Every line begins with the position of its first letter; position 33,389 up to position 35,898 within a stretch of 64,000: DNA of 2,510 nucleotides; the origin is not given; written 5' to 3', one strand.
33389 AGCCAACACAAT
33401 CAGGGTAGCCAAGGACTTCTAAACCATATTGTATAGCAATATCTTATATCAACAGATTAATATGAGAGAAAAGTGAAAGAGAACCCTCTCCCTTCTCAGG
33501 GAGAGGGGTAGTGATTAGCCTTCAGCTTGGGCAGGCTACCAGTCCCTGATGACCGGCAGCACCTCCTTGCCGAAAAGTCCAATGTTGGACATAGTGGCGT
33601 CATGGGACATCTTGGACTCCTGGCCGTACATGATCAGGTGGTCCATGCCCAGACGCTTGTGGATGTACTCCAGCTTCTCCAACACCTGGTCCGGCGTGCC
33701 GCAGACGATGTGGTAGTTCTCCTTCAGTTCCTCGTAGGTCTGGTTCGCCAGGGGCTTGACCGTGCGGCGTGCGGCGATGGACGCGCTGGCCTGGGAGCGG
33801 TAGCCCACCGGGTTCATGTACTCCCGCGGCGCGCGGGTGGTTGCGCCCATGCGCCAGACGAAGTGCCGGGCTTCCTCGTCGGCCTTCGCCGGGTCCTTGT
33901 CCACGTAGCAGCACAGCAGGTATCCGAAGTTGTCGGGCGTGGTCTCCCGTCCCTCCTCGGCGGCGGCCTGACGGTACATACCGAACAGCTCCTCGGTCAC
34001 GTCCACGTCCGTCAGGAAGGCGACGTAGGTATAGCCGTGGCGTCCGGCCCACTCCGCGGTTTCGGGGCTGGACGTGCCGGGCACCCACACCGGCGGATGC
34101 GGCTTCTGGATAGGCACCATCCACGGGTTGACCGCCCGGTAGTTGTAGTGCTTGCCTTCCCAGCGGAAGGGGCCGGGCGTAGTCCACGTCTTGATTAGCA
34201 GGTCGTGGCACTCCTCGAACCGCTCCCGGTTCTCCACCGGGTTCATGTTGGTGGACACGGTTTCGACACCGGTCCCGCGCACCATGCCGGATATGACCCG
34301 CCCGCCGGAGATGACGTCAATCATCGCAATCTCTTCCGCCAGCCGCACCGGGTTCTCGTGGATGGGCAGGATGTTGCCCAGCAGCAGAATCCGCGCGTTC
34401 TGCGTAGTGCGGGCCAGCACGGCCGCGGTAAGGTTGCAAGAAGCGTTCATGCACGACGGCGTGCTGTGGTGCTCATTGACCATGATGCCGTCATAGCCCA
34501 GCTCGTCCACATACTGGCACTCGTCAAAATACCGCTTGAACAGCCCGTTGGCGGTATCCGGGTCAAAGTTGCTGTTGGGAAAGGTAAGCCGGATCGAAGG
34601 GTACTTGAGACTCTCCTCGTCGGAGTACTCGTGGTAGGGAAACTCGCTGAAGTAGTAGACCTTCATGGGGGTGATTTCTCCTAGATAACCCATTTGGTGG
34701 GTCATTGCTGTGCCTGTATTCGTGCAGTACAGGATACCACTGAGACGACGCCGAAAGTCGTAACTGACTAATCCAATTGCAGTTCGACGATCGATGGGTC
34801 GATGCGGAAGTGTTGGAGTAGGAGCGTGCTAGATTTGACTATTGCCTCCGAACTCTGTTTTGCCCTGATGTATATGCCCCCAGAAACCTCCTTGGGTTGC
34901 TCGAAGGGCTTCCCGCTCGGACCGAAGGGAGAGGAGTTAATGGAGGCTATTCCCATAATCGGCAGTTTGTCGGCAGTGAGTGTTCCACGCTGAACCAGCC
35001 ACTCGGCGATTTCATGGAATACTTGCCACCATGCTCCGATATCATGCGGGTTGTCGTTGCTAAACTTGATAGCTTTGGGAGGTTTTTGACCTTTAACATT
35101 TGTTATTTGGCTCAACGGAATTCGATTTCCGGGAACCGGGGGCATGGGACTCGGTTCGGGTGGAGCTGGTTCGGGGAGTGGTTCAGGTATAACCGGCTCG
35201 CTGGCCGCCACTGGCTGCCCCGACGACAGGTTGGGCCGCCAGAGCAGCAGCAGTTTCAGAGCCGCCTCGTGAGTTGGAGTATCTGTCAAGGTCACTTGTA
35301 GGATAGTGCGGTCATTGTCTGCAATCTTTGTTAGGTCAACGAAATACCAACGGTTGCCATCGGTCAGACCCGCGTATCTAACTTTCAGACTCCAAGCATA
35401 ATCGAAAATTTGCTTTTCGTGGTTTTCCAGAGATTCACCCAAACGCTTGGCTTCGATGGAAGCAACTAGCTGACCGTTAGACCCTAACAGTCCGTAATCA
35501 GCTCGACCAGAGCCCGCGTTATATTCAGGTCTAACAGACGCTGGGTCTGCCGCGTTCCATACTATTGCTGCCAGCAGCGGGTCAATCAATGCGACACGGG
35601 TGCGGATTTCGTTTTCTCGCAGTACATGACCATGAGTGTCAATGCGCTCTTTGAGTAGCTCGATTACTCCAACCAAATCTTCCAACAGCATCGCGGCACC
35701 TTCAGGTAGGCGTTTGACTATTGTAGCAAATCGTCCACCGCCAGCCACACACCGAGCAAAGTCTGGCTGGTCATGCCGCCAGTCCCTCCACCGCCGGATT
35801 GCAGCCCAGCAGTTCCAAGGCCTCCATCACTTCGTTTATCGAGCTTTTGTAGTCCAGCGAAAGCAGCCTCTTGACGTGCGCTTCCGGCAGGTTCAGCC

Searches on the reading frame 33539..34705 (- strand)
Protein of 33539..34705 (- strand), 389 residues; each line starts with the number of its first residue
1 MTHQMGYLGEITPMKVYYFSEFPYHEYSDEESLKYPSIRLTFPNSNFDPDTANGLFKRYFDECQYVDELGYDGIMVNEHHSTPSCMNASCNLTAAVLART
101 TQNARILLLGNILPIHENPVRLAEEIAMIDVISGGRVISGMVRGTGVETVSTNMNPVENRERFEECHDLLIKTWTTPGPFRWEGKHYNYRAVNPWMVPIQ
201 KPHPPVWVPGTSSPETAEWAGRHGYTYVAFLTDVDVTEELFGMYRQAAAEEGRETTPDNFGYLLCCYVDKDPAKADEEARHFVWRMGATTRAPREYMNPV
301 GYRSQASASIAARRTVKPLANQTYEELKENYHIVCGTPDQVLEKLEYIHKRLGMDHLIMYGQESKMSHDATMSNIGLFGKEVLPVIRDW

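Call 92: search_protein_families(library=pfam, proteins=[window:33539-34705:-], max_evalue=0.00001)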
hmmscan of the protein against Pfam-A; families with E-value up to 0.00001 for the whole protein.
window:33539-34705:- (389 aa): 1 family
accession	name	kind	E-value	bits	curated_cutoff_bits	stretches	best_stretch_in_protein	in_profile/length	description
PF00296.26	Bac_luciferase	-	9.2e-45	153.8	27.9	1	56-354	22-312/314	Luciferase-like monooxygenase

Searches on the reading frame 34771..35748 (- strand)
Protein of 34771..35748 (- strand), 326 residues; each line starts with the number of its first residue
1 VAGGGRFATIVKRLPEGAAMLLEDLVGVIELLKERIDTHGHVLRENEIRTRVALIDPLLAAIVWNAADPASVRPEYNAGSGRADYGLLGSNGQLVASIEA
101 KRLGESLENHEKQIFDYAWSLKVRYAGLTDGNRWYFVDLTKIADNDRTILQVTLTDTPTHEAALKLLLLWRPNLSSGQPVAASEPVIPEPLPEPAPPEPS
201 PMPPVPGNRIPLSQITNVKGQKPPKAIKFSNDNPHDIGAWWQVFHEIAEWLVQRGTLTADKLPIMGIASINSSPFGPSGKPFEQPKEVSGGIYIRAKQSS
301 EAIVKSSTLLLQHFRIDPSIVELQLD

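Call 92: search_protein_families(library=pfam, proteins=[window:34771-35748:-], max_evalue=0.00001)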
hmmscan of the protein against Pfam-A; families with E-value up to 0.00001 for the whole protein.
window:34771-35748:- (326 aa): 0 families

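Call 93: search_protein_families(library=padloc, proteins=[window:34771-35748:-], max_evalue=0.001)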
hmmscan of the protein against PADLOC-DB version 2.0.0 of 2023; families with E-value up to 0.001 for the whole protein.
window:34771-35748:- (326 aa): 1 family
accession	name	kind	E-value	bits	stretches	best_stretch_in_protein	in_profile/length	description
PDLC03047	REase_I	-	3.2e-06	23.2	1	35-119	187-276/1107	Type I restriction enzyme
